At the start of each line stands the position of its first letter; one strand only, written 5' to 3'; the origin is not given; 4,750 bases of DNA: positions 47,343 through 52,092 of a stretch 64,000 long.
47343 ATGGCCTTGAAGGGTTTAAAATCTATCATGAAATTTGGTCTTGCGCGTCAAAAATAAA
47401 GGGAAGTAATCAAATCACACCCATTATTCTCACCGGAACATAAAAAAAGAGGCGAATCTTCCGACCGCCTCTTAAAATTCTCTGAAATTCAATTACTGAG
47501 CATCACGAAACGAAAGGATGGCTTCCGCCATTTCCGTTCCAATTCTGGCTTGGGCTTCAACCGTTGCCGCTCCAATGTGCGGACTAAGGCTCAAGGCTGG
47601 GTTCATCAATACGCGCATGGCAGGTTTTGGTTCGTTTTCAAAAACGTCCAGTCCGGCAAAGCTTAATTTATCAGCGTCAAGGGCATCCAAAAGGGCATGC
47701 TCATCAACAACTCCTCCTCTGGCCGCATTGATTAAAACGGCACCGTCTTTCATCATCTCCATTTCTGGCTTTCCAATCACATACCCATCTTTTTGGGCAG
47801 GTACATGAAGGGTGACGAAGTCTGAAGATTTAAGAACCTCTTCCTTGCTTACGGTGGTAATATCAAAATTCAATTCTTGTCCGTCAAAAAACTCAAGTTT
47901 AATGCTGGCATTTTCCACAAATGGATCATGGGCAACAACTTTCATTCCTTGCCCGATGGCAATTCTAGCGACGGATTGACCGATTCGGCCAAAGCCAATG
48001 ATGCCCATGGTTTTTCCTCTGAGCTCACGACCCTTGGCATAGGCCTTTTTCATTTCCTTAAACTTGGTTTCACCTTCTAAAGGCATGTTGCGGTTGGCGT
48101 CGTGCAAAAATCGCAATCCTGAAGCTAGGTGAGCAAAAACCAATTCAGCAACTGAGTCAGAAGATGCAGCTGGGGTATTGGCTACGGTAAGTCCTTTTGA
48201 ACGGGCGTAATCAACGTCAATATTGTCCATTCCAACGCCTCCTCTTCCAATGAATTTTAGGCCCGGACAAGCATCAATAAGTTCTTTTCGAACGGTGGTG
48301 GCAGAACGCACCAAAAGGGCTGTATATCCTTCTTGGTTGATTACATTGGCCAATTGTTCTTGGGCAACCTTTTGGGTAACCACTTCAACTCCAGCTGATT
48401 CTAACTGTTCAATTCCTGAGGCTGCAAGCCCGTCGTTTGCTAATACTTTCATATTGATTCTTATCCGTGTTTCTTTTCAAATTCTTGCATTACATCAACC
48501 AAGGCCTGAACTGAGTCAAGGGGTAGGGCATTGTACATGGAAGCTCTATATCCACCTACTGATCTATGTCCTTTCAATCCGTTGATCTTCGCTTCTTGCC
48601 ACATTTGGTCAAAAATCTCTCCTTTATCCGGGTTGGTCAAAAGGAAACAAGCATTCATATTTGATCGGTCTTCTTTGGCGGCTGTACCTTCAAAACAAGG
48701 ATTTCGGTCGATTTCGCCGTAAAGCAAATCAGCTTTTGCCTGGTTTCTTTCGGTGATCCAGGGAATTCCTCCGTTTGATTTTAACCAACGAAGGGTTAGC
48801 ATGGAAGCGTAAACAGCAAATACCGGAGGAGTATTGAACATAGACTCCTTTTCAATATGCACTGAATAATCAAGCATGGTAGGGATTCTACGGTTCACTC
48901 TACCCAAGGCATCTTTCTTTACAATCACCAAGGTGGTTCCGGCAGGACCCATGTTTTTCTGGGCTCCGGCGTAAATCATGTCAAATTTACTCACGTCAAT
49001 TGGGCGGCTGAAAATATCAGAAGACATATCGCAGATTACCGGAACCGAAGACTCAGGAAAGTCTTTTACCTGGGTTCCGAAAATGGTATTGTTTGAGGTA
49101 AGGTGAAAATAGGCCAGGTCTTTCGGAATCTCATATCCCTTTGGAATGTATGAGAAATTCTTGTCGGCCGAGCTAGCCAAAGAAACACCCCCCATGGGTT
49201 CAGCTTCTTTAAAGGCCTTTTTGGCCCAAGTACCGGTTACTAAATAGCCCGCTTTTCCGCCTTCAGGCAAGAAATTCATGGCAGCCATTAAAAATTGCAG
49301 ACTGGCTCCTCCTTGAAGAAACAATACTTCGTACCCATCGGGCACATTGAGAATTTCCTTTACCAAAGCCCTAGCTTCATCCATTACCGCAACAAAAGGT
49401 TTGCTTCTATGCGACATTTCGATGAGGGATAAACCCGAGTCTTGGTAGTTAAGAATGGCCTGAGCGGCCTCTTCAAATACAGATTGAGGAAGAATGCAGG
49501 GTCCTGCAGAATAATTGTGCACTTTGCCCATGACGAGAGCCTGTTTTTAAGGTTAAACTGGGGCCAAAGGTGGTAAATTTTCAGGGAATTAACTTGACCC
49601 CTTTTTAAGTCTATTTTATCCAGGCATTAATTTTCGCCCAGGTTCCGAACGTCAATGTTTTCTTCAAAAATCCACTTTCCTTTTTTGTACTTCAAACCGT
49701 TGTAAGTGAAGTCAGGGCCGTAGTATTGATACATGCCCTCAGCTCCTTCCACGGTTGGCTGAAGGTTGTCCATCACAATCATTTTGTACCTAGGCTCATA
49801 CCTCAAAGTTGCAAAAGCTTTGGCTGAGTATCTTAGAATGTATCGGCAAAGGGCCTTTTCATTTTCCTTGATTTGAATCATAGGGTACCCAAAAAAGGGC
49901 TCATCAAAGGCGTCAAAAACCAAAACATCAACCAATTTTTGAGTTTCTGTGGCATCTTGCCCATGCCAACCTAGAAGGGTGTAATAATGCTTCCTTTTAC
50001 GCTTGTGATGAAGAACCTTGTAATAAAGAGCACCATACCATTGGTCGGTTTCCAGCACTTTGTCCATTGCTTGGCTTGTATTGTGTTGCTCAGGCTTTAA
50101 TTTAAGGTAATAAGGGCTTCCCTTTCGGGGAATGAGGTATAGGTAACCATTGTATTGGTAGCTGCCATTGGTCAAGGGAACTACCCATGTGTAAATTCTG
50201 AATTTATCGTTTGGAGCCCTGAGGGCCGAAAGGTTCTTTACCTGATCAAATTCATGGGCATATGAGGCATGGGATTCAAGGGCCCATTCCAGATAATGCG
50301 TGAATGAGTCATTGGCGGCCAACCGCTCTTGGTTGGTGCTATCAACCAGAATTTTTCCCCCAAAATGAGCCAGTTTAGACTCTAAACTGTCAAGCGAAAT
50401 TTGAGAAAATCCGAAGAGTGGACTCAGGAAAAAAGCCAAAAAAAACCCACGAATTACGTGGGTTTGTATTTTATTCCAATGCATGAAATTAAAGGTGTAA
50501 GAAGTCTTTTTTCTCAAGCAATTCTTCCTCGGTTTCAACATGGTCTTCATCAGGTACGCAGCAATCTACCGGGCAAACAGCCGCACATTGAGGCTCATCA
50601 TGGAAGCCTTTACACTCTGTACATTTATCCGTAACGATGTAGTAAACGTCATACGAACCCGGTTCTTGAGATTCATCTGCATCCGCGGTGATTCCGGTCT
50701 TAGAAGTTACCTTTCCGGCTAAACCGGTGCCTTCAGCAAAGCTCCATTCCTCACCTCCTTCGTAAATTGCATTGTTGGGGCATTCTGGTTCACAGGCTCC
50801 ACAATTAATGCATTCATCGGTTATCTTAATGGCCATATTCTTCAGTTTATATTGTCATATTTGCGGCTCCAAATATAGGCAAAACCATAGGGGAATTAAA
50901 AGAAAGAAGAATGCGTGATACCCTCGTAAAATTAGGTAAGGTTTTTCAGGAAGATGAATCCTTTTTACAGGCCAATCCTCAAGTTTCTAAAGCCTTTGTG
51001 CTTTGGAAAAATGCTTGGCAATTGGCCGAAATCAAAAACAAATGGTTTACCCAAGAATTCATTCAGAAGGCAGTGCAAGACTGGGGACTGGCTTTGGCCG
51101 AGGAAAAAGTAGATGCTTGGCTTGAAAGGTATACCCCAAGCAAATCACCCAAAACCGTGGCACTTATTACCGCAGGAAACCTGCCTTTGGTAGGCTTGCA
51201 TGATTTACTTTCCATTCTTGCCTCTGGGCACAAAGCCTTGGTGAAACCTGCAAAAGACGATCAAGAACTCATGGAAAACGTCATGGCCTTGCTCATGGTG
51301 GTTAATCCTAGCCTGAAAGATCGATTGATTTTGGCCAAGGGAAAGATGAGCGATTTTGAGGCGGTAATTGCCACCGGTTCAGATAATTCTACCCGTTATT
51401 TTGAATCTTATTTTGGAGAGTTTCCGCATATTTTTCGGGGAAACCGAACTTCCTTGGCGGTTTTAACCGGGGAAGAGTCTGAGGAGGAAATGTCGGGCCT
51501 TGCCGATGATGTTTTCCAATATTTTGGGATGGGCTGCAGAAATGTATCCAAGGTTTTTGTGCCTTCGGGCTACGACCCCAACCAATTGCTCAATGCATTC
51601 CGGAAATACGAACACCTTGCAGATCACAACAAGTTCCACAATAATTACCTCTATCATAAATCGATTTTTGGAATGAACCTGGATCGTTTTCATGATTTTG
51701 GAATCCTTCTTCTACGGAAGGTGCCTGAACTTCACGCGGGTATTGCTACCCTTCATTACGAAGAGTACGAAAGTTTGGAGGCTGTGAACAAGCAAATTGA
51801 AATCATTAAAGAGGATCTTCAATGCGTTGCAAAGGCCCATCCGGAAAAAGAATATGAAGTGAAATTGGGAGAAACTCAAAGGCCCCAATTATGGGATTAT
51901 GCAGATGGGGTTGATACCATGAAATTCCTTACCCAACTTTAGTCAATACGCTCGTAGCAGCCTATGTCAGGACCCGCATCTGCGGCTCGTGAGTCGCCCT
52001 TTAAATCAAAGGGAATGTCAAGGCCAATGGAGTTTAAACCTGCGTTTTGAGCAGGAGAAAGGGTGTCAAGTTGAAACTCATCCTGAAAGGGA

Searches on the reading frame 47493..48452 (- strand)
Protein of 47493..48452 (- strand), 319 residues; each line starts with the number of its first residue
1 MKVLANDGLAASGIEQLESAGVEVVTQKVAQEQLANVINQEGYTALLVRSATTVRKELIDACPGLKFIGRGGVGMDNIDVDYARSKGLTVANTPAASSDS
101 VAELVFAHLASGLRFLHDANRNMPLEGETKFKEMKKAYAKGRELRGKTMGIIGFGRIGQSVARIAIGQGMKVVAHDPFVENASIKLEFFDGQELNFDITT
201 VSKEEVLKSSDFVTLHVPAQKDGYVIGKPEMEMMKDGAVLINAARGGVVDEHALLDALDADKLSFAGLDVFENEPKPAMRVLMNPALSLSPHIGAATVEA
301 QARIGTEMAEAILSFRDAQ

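Call 40: search_protein_families(library=pfam, proteins=[window:47493-48452:-], max_evalue=0.001)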
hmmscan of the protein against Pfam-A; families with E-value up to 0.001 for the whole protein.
window:47493-48452:- (319 aa): 6 families
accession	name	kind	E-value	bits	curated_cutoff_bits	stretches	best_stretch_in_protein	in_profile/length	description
PF02826.25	2-Hacid_dh_C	-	7e-46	156.3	25.1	1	111-294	6-178/178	D-isomer specific 2-hydroxyacid dehydrogenase, NAD binding domain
PF00389.36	2-Hacid_dh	-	6.3e-29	100.8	24.6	1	7-316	5-124/134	D-isomer specific 2-hydroxyacid dehydrogenase, catalytic domain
PF03807.23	F420_oxidored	-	4e-06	27.8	21.6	1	149-221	2-71/94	NADP oxidoreductase coenzyme F420-dependent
PF01262.27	AlaDh_PNT_C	-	2.9e-05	24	23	1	147-250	29-137/214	Alanine dehydrogenase/PNT, C-terminal domain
PF07991.19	KARI_N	-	0.00051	20.1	20.6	0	144-243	2-94/165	Acetohydroxy acid isomeroreductase, NADPH-binding domain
PF03446.21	NAD_binding_2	-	0.00065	20.2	21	0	149-267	2-116/161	NAD binding domain of 6-phosphogluconate dehydrogenase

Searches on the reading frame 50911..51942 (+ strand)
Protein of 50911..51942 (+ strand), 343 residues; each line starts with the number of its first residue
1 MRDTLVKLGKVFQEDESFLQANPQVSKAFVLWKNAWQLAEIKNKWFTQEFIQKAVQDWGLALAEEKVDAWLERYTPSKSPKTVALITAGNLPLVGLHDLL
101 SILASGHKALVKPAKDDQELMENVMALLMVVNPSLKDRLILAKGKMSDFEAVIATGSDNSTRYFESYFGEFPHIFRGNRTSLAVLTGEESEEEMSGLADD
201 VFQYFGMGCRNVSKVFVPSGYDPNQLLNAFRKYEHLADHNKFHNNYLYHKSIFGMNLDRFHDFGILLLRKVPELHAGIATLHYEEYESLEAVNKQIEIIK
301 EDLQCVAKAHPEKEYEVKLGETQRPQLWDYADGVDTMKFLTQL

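Call 40: search_protein_families(library=pfam, proteins=[window:50911-51942:+], max_evalue=0.001)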
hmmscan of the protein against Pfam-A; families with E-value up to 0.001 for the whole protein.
window:50911-51942:+ (343 aa): 1 family
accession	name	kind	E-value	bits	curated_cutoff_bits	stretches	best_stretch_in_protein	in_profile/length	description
PF05893.19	LuxC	-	2.8e-07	30.2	21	1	73-220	82-243/401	Acyl-CoA reductase (LuxC)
